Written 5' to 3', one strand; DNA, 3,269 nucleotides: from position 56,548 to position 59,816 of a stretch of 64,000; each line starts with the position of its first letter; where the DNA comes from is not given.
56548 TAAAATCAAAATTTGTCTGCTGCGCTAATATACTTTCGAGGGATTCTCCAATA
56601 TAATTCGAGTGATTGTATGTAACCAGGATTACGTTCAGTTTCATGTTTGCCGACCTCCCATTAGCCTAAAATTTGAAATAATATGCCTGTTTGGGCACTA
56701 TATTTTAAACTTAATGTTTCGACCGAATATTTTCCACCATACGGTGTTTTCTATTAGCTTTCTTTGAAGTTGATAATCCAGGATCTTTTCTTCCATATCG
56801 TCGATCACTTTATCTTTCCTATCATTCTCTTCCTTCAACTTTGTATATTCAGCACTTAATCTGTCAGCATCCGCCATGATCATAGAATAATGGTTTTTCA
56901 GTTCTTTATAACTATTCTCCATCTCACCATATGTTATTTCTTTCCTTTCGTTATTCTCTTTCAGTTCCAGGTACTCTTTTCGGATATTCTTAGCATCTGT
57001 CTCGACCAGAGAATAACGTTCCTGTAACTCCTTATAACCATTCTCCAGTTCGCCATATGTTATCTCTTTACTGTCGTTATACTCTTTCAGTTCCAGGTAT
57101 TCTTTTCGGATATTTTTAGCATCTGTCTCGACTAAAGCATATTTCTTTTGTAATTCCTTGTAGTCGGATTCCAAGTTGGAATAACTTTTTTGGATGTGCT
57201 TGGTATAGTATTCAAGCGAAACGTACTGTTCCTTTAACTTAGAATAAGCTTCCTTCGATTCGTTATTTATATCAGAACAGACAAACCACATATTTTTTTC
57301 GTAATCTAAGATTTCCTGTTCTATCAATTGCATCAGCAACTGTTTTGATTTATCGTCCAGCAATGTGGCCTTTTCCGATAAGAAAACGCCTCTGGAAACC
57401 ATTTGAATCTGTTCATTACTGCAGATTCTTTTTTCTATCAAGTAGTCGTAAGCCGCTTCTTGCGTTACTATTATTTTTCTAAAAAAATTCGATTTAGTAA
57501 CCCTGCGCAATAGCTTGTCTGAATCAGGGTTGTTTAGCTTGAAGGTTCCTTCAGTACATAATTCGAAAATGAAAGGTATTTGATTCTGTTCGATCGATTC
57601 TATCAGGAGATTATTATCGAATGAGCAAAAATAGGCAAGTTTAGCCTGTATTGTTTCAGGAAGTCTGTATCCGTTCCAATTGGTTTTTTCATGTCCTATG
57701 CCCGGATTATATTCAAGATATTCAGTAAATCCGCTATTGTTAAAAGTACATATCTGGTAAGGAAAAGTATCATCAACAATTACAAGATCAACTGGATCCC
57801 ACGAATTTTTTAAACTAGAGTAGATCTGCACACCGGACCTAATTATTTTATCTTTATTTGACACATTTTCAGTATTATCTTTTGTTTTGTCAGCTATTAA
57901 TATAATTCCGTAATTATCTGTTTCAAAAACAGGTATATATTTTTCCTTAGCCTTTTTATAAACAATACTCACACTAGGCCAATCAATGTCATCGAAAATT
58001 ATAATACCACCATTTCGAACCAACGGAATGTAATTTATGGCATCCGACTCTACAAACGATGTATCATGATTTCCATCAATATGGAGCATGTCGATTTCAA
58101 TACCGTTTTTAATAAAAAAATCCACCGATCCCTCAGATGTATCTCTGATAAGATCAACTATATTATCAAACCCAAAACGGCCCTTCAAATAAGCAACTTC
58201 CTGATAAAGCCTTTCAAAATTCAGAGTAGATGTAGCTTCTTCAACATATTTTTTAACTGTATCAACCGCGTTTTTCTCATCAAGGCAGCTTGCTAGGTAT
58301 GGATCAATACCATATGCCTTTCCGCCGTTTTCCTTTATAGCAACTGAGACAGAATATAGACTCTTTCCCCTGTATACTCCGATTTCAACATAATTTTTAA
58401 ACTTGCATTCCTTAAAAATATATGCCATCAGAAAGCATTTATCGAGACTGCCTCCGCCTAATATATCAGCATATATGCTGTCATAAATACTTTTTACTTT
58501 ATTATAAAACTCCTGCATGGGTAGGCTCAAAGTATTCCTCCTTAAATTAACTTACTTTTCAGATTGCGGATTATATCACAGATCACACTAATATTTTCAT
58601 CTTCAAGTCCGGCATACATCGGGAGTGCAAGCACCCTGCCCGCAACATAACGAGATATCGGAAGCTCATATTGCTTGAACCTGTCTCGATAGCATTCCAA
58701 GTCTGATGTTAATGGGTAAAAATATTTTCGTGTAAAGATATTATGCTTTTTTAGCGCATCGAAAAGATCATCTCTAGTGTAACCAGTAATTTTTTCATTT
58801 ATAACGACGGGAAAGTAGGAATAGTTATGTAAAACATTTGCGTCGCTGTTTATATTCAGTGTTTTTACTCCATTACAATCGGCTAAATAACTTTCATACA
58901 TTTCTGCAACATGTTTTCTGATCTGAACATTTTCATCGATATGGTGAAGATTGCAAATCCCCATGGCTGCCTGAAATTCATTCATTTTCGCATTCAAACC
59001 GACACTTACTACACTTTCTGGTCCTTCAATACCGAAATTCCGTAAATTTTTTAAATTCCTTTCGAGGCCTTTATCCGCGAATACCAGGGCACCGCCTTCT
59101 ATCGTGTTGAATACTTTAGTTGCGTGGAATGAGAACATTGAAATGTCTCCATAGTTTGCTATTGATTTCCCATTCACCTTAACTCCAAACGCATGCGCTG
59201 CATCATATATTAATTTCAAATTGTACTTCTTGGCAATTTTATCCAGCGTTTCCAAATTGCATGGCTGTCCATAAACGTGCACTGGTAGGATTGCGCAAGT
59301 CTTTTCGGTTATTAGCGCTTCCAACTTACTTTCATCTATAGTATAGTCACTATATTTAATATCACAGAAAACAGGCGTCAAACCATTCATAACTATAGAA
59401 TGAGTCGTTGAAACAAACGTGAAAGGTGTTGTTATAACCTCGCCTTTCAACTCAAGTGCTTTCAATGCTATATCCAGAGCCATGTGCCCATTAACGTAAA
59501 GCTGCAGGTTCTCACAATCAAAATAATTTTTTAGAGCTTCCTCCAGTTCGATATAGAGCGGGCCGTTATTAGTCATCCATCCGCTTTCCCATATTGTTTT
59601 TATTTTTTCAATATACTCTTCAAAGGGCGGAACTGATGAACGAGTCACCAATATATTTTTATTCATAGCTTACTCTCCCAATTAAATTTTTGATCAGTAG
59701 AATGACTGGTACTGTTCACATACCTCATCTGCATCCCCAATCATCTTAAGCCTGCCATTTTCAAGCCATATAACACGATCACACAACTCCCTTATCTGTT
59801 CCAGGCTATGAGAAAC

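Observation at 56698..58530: Methyltransferase with a repeat-built coiled-coil tail: candidate WbdD-like chain terminator and molecular ruler in a Gram-positive ABC-transporter-dependent pathway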

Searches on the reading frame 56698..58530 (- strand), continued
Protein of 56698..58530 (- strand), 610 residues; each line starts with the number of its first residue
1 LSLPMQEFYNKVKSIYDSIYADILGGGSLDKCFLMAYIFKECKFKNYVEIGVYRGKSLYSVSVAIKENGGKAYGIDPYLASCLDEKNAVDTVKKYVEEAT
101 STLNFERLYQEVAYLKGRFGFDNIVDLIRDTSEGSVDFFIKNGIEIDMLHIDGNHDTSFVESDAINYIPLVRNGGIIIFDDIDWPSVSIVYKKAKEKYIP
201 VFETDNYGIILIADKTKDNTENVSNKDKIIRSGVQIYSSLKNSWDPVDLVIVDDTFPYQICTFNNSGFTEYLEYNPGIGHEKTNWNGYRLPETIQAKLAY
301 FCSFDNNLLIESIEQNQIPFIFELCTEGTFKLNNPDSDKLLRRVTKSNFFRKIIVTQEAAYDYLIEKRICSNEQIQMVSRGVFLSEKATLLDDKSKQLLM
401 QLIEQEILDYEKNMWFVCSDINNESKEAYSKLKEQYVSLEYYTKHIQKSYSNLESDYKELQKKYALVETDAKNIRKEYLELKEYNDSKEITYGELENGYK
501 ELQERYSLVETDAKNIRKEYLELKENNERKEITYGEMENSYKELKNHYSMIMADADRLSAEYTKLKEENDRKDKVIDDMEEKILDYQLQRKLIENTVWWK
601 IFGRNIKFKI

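Call 56: search_protein_families(library=pfam, proteins=[P0003, P0007, P0114, P0118], max_evalue=5)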
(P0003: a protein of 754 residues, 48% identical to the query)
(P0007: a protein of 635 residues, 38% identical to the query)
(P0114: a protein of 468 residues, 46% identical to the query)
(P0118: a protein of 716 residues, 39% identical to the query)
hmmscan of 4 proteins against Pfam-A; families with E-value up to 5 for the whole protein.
P0003 (754 aa): 25 families
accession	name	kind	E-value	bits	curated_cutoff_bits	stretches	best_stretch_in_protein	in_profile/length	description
PF13578.12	Methyltransf_24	-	7.2e-18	65.8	26.3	1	48-182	1-105/105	Methyltransferase domain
PF00534.26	Glycos_transf_1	-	9.7e-10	38.7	26.4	1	448-591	23-162/172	Glycosyl transferases group 1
PF13692.12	Glyco_trans_1_4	-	1.4e-05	25.8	27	1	448-525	12-86/142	Glycosyl transferases group 1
PF01596.23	Methyltransf_3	-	0.0002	21.2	22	2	114-199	87-172/204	O-methyltransferase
PF04108.17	ATG17_like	-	0.0018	18.3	43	1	634-734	176-277/355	Autophagy protein ATG17-like domain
PF13524.12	Glyco_trans_1_2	-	0.0067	16.8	25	1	461-607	8-135/144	Glycosyl transferase-like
PF00261.25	Tropomyosin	-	0.012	15.5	38.6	1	614-701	147-230/242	Tropomyosin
PF21186.2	DUF6852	-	0.018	16.1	27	1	457-498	28-69/71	Domain of unknown function (DUF6852)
PF01814.28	Hemerythrin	-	0.036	15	25.3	1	598-684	10-97/127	Hemerythrin HHE cation binding domain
PF08317.16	Spc7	-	0.037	13.8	34.5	1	671-722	138-189/196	Spc7 kinetochore protein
PF21007.2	FBF1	-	0.038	13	45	1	617-708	297-387/524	Fas-binding factor 1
PF07888.16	CALCOCO1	-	0.089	12.1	36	1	613-721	27-135/496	Calcium binding and coiled-coil domain (CALCOCO1) like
PF10473.14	CENP-F_leu_zip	-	0.12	12.9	34.5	1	610-712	21-126/140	Leucine-rich repeats of kinetochore protein Cenp-F/LEK1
PF17675.6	APG6_N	-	0.17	12.7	45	1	611-718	14-126/132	Apg6 coiled-coil region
PF09177.16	STX6_10_61_N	-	0.35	11.9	29.4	1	647-715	14-83/99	Syntaxin 6/10/61, N-terminal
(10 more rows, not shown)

P0007 (635 aa): 6 families
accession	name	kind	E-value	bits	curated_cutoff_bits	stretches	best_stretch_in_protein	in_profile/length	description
PF13578.12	Methyltransf_24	-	7.6e-22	78.6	26.3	1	47-179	1-105/105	Methyltransferase domain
PF00534.26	Glycos_transf_1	-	3.3e-11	43.5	26.4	1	458-609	22-170/172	Glycosyl transferases group 1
PF13524.12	Glyco_trans_1_2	-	1.5e-05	25.4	25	1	481-615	13-132/144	Glycosyl transferase-like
PF13692.12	Glyco_trans_1_4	-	0.00016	22.3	27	1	459-596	12-141/142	Glycosyl transferases group 1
PF01596.23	Methyltransf_3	-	0.0011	18.8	22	1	36-77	38-80/204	O-methyltransferase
PF04989.18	RMNT_CmcI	-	0.063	13.4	23.2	1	130-178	93-147/206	Rhamnosyl O-methyltransferase/CmcI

P0114 (468 aa): 6 families
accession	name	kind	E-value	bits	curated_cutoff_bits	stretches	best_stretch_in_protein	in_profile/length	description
PF13578.12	Methyltransf_24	-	4.6e-17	63.3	26.3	1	46-178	1-105/105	Methyltransferase domain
PF01596.23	Methyltransf_3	-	0.00092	19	22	1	34-67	37-70/204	O-methyltransferase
PF13317.11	DUF4088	-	0.034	14.1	23.8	1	278-325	94-143/227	Protein of unknown function (DUF4088)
PF22726.1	NCAB2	-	0.48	11.4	27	0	419-439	41-61/80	NACHT C-terminal Alpha/Beta 2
PF21076.3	GDH_ACT2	-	0.94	10.5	22.8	0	296-349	30-83/90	Glutamate dehydrogenase, ACT2 domain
PF10473.14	CENP-F_leu_zip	-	0.98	9.9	34.5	1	246-366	8-117/140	Leucine-rich repeats of kinetochore protein Cenp-F/LEK1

P0118 (716 aa): 23 families
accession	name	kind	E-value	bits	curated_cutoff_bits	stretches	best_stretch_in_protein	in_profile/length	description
PF00535.33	Glycos_transf_2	-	2.3e-29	102.9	23.3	1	418-534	1-114/168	Glycosyl transferase family 2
PF13578.12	Methyltransf_24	-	1.3e-17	65.1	26.3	1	52-186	1-105/105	Methyltransferase domain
PF13641.12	Glyco_tranf_2_3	-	5.4e-12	46.6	27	1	417-530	3-117/230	Glycosyltransferase like family 2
PF10111.15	Glyco_tranf_2_2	-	7.3e-06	26.1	27.3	1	418-547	1-135/276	Glycosyltransferase like family 2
PF01596.23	Methyltransf_3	-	0.0015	18.3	22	2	124-190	93-159/204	O-methyltransferase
PF04989.18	RMNT_CmcI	-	0.0017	18.5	23.2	1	121-189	85-151/206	Rhamnosyl O-methyltransferase/CmcI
PF25762.1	HAUS1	-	0.0044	17.3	40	1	252-362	93-199/236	HAUS augmin-like complex subunit 1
PF02185.22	HR1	-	0.015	15.7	33.1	1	271-306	28-62/67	Hr1 repeat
PF03071.21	GNT-I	-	0.021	14.1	25.4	1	401-468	79-148/434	GNT-I family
PF05711.17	TylF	-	0.022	14.5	23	1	52-194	96-238/264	Macrocin-O-methyltransferase (TylF)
PF06657.18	Cep57_MT_bd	-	0.031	15.2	31.3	1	288-359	5-74/77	Centrosome microtubule-binding domain of Cep57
PF04420.19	CHD5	-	0.27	11.5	29.3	1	557-612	96-150/159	CHD5-like protein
PF01895.24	PhoU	-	0.34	11.7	23.5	1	337-370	18-52/89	PhoU domain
PF14932.11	HAUS-augmin3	-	0.34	10.8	29.4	1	249-371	31-153/260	HAUS augmin-like complex subunit 3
PF19220.6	Rod_CreS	-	0.41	10.1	100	1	282-363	39-120/359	Crescentin, rod domain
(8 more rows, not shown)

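Call 58: list_cluster_members(proteins=[P0002])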
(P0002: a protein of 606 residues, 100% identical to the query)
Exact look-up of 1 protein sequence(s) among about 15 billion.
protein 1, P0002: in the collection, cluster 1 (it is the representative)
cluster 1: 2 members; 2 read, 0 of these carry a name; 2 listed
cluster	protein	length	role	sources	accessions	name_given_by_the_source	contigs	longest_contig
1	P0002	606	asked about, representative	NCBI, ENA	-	-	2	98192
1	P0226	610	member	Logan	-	-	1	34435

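Call 60: find_encoding_contigs(protein=P0226, flank=3000, max_places=4)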
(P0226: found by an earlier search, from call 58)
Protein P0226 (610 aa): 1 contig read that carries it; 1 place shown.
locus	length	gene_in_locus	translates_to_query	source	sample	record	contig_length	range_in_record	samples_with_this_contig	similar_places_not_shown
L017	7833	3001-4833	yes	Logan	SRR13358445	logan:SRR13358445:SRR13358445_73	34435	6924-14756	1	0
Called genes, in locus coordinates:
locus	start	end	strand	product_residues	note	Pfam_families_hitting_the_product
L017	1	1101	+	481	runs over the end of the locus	PF01061:ABC2_membrane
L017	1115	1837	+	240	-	PF00005:ABC_tran, PF13304:AAA_21 (faint)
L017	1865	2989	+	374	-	PF01041:DegT_DnrJ_EryC1, PF01212:Beta_elim_lyase (weak)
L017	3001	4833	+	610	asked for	PF01596:Methyltransf_3 (faint), PF13578:Methyltransf_24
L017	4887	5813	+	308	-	PF00535:Glycos_transf_2, PF13641:Glyco_tranf_2_3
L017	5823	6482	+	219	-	PF17836:PglD_N, PF25087:GMPPB_C (weak), PF00132:Hexapep, PF14602:Hexapep_2 (weak)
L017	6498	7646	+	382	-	PF00535:Glycos_transf_2, PF10111:Glyco_tranf_2_2, PF13641:Glyco_tranf_2_3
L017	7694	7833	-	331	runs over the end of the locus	PF01757:Acyl_transf_3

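Call 64: find_homologous_proteins(query=P0002, region=385-606, max_evalue=0.01)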
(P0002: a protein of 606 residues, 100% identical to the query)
Query P0002, residues 385-606 (222 aa): 1 proteins with E <= 0.01 among 4454 candidates.
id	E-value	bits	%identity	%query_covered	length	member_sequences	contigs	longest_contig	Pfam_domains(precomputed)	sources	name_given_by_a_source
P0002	1.8e-131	454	100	100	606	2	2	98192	PF01596.24,PF13578.13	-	-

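Call 73: find_homologous_proteins(query=P0003, region=590-754, max_evalue=0.01)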
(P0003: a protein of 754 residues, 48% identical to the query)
Query P0003, residues 590-754 (165 aa): 1 proteins with E <= 0.01 among 310 candidates.
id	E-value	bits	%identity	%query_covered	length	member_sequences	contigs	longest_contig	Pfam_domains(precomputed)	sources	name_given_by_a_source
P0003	5.1e-99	347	100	100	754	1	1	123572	PF00534.27,PF13578.13,PF13692.13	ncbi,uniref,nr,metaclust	ncbi:glycosyl transferases group 1 [Desulfosporosinus acididurans]|uniref:Glycosyl transferases grou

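Call 74: find_related_loci(query=A1, collection=genome_contigs, flank=7000)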
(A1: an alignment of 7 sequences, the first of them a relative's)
Query A1 (606 aa) in genome_contigs; peptide patterns used: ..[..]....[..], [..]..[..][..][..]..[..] (x = any residue, [..] = any of these).
599 stretches matched a pattern (row limit reached: there are more); 41 encode a relative of the query (tblastn E <= 1e-3); 41 distinct loci.
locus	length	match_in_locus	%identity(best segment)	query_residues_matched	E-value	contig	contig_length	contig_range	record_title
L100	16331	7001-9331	41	3-602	2e-88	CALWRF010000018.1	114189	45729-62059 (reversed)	MAG: uncultured Clostridia bacterium isolate E0_LS__bin184 genome assembly, contig: E0_LS__k127_855347, whole genome sho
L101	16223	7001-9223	48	3-602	4e-121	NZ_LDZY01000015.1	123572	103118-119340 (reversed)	Desulfosporosinus acididurans strain M1 DEAC_contig000015, whole genome shotgun sequence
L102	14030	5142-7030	44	4-374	5e-52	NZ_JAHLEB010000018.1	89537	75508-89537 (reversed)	Clostridium lacusfryxellense strain DSM 14205 contig00018, whole genome shotgun sequence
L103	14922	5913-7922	44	4-374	2e-50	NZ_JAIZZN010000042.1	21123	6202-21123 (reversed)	Clostridium sp. CS001 contig00042, whole genome shotgun sequence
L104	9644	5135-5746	46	2-207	8e-49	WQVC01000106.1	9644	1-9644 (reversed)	MAG: Defluviitaleaceae bacterium isolate Emb289P1bin119 Ga0123355_10024793, whole genome shotgun sequence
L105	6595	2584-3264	43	4-236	7e-47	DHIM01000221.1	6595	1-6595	MAG TPA_asm: Clostridium sp. UBA4746 UBA4746_contig_2314, whole genome shotgun sequence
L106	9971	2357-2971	44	1-206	3e-44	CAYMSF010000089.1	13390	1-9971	MAG TPA_asm: uncultured Victivallaceae bacterium isolate SRP272421_co3_131 genome assembly, contig: NODE_13037_length_13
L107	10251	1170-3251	39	1-393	3e-40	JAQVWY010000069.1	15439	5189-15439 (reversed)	MAG: Tissierellia bacterium isolate STF2_113 NODE_10275_length_15439_cov_3.967019_Sandtown_F2, whole genome shotgun sequ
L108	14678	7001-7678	39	4-236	5e-39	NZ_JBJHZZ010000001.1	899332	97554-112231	Candidatus Clostridium stratigraminis strain WILCCON 0185 NODE_1_length_899332_cov_201.290869, whole genome shotgun sequ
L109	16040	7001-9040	37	3-374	2e-34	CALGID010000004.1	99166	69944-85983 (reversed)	MAG TPA_asm: uncultured Anaerolineaceae bacterium isolate SRR1562008_bin.104_CONCOCT_v1.1_MAG genome assembly, contig: E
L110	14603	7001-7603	40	6-207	2e-32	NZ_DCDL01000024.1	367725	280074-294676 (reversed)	MAG: Clostridium sp. UBA1056 UBA1056_contig_98, whole genome shotgun sequence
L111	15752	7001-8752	35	17-379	2e-28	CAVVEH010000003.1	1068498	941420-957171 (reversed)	MAG: uncultured beta proteobacterium isolate MFD02134.bin.2.139 genome assembly, contig: contig_15293, whole genome shot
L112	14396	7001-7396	42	44-184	9e-22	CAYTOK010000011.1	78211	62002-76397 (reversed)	MAG TPA_asm: uncultured bacterium isolate SRP286056_co2_187 genome assembly, contig: NODE_316_length_78211_cov_8.664146,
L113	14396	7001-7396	38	44-184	2e-20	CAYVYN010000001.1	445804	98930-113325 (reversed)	MAG TPA_asm: uncultured bacterium isolate SRP286056_co2_373 genome assembly, contig: NODE_3_length_445804_cov_16.003262,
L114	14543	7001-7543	30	18-198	2e-18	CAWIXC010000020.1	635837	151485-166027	MAG: uncultured Actinomycetes bacterium isolate MFD04935.bin.2.5 genome assembly, contig: contig_5776, whole genome shot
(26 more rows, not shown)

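Call 76: search_protein_families(library=pfam, proteins=[L106:999-2333:+, L106:2357-3187:+, L106:3489-6089:+, L107:1143-4034:+, L104:1060-5115:+, L104:5117-6532:+], max_evalue=0.001)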
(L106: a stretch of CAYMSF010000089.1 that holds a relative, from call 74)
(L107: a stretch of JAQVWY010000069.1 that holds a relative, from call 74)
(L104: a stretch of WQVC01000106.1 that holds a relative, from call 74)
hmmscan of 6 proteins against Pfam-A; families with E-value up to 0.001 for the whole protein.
L106:999-2333:+ (444 aa): 5 families
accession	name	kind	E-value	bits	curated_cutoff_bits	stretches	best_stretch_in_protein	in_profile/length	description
PF00005.33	ABC_tran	-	3e-24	86.6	25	1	47-179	1-136/137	ABC transporter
PF14524.12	Wzt_C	-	3.2e-15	56.8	30.4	1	293-418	4-130/143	Wzt C-terminal domain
PF13476.12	AAA_23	-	2.6e-05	25.4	27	1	48-87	11-49/201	AAA domain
PF13304.12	AAA_21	-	0.00011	22.8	27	1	60-78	2-20/304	AAA domain, putative AbiEii toxin, Type IV TA system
PF13555.12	AAA_29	-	0.00017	21.7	27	1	53-85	18-50/61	P-loop containing region of AAA domain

L106:2357-3187:+ (276 aa): 2 families
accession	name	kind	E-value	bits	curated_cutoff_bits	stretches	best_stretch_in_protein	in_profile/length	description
PF13578.12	Methyltransf_24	-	1.2e-16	61.9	26.3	1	43-177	1-105/105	Methyltransferase domain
PF01596.23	Methyltransf_3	-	4.1e-05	23.4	22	0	39-64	45-70/204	O-methyltransferase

L106:3489-6089:+ (866 aa): 5 families
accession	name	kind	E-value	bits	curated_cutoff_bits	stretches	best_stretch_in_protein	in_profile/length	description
PF00535.33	Glycos_transf_2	-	9.4e-16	58.6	23.3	1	158-270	1-105/168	Glycosyl transferase family 2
PF00534.26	Glycos_transf_1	-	2e-09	37.7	26.4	1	623-776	22-172/172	Glycosyl transferases group 1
PF13524.12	Glyco_trans_1_2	-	1.1e-07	32.4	25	1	649-787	16-139/144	Glycosyl transferase-like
PF13641.12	Glyco_tranf_2_3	-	4.8e-05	23.9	27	1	155-253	1-97/230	Glycosyltransferase like family 2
PF13692.12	Glyco_trans_1_4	-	0.00078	20.2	27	0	627-698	13-87/142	Glycosyl transferases group 1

L107:1143-4034:+ (963 aa): 4 families
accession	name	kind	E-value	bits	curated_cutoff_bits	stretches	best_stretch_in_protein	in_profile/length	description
PF13578.12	Methyltransf_24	-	8.9e-17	62.3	26.3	1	49-183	1-105/105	Methyltransferase domain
PF00535.33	Glycos_transf_2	-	7.4e-10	39.4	23.3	1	262-378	4-113/168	Glycosyl transferase family 2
PF00534.26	Glycos_transf_1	-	1.8e-08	34.5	26.4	1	725-874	25-171/172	Glycosyl transferases group 1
PF13692.12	Glyco_trans_1_4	-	1.3e-05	26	27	1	723-860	12-141/142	Glycosyl transferases group 1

L104:1060-5115:+ (1351 aa): 7 families
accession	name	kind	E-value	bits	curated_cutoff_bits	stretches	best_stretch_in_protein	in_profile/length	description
PF00535.33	Glycos_transf_2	-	3.2e-38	131.7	23.3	2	1025-1153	1-126/168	Glycosyl transferase family 2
PF13641.12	Glyco_tranf_2_3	-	1.2e-16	61.9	27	2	1024-1134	3-114/230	Glycosyltransferase like family 2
PF13524.12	Glyco_trans_1_2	-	1.7e-09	38.2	25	1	732-870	14-137/144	Glycosyl transferase-like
PF00534.26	Glycos_transf_1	-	2.1e-07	31.1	26.4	1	712-859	26-170/172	Glycosyl transferases group 1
PF13692.12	Glyco_trans_1_4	-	3.4e-05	24.6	27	1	700-844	4-139/142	Glycosyl transferases group 1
PF10111.15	Glyco_tranf_2_2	-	4.7e-05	23.4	27.3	1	1026-1174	2-153/276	Glycosyltransferase like family 2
PF13704.12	Glyco_tranf_2_4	-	8.8e-05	23.4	27.5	0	1032-1121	2-88/98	Glycosyl transferase family 2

L104:5117-6532:+ (471 aa): 2 families
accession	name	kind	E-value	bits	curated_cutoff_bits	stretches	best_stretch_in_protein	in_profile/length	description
PF13578.12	Methyltransf_24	-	4.7e-17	63.2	26.3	1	49-181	1-105/105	Methyltransferase domain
PF01596.23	Methyltransf_3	-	0.00095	19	22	0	37-70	37-70/204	O-methyltransferase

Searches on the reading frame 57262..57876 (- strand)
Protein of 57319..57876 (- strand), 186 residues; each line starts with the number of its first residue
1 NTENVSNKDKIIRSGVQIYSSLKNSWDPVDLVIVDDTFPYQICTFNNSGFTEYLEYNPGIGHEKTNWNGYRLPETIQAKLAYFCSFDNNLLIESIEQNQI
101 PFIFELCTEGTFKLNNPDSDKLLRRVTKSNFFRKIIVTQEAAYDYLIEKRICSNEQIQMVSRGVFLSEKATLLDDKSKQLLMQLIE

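Call 41: predict_structure(protein=window:57319-57876:-)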
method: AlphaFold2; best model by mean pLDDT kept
length: 186 residues; sequences in the alignment: 1
mean_pLDDT: 33.9   pTM: 0.23
mean pLDDT of the five models: 33.9, 31.6, 30.8, 30.6, 28.2
residues with pLDDT >= 90: 0; 70-90: 0; 50-70: 0; < 50: 186
segments of 3 or more residues with pLDDT < 50: 1-186
pLDDT, mean of each block of 10 residues (from residue 1): 31 28 32 33 32 30 28 34 36 34 36 36 32 35 39 37 34 40 39
secondary structure, 60 per line:
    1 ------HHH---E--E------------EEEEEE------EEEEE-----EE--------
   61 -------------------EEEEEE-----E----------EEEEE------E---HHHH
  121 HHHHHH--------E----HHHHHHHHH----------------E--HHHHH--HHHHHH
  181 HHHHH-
elements in order: E29-34 E41-45 E80-85 E102-106 H117-126 H140-148 H168-172 H175-185

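Call 56: search_protein_families(library=pfam, proteins=[window:57262-57795:-], max_evalue=5)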
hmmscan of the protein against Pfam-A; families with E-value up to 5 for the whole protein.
seq(178 aa): 0 families

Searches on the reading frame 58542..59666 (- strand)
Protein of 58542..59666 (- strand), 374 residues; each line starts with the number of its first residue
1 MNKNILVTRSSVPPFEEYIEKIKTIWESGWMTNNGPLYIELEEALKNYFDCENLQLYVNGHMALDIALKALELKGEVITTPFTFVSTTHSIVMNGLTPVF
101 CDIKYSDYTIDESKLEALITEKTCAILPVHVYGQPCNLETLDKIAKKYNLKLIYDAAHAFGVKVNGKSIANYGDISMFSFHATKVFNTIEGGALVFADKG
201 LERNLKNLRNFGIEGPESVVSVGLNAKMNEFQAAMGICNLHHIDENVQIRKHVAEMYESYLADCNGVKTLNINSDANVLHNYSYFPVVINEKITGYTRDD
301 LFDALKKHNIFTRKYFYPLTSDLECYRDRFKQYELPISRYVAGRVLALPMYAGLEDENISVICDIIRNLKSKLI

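Call 5: search_protein_families(library=pfam, proteins=[window:58542-59666:-], max_evalue=0.01)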
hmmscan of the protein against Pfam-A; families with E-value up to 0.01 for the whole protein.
window:58542-59666:- (374 aa): 3 families
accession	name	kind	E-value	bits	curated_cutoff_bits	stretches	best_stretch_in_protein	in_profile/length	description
PF01041.23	DegT_DnrJ_EryC1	-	2.2e-97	326.9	19.8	1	16-366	5-359/360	DegT/DnrJ/EryC1/StrS aminotransferase family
PF01212.27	Beta_elim_lyase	-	1.7e-06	28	27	1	36-263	32-267/288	Beta-eliminating lyase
PF00155.27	Aminotran_1_2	-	7.7e-05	22.5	19.7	1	36-163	40-193/361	Aminotransferase class I and II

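Call 7: search_protein_families(library=ncbifam, proteins=[window:58542-59666:-], max_evalue=0.01)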
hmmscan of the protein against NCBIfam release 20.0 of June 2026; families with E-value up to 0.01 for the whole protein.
window:58542-59666:- (374 aa): 18 families
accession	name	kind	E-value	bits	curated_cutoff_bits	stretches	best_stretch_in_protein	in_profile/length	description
TIGR04427.1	PLP_DesI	equivalog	1.3e-92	310.9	650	1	4-367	20-380/390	dTDP-4-dehydro-6-deoxyglucose aminotransferase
TIGR03588.1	PseC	equivalog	1.7e-67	228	423.5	1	18-368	13-378/380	UDP-4-amino-4,6-dideoxy-N-acetyl-beta-L-altrosamine transaminase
NF008658.2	PRK11658.1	equivalog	5.5e-55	186.5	631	1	16-369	14-376/379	UDP-4-amino-4-deoxy-L-arabinose aminotransferase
TIGR04181.1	NHT_00031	hypoth_equivalog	6.7e-54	183.1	420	1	19-349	13-357/359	LegC family aminotransferase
NF008687.0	PRK11706.1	equivalog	1.6e-53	181.8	375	1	18-369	13-373/375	dTDP-4-amino-4,6-dideoxygalactose transaminase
NF011936.0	PRK15407.1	equivalog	3.7e-42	144.5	423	2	63-212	92-251/440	lipopolysaccharide biosynthesis protein RfbH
TIGR02379.1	ECA_wecE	subfamily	5.3e-40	137.3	434.85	1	20-368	15-373/376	dTDP-4-amino-4,6-dideoxy-D-glucose transaminase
NF005816.0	PRK07682.1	equivalog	4.3e-07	28.9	620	1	52-158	91-205/390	aminotransferase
NF005817.0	PRK07683.1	equivalog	1.6e-05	23.8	575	1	59-146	97-188/387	aminotransferase A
TIGR00858.1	bioF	equivalog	5e-05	22.2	426.45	1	31-172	61-205/365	8-amino-7-oxononanoate synthase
NF047600.1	SerpalmtaseCFB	equivalog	0.00014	20.7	640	1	36-171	88-226/395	serine palmitoyltransferase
NF000586.1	PRK00011.1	subfamily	0.00018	20.4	335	1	91-206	124-241/404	serine hydroxymethyltransferase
TIGR03812.1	tyr_de_CO2_Arch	equivalog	0.00019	20.4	299.4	1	88-158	121-193/375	tyrosine decarboxylase MfnA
TIGR01977.1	am_tr_V_EF2568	hypoth_equivalog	0.001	18.2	377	1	40-199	48-215/376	cysteine desulfurase family protein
NF004975.0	PRK06348.1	equivalog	0.0019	17.2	549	1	49-156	87-202/384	pyridoxal phosphate-dependent aminotransferase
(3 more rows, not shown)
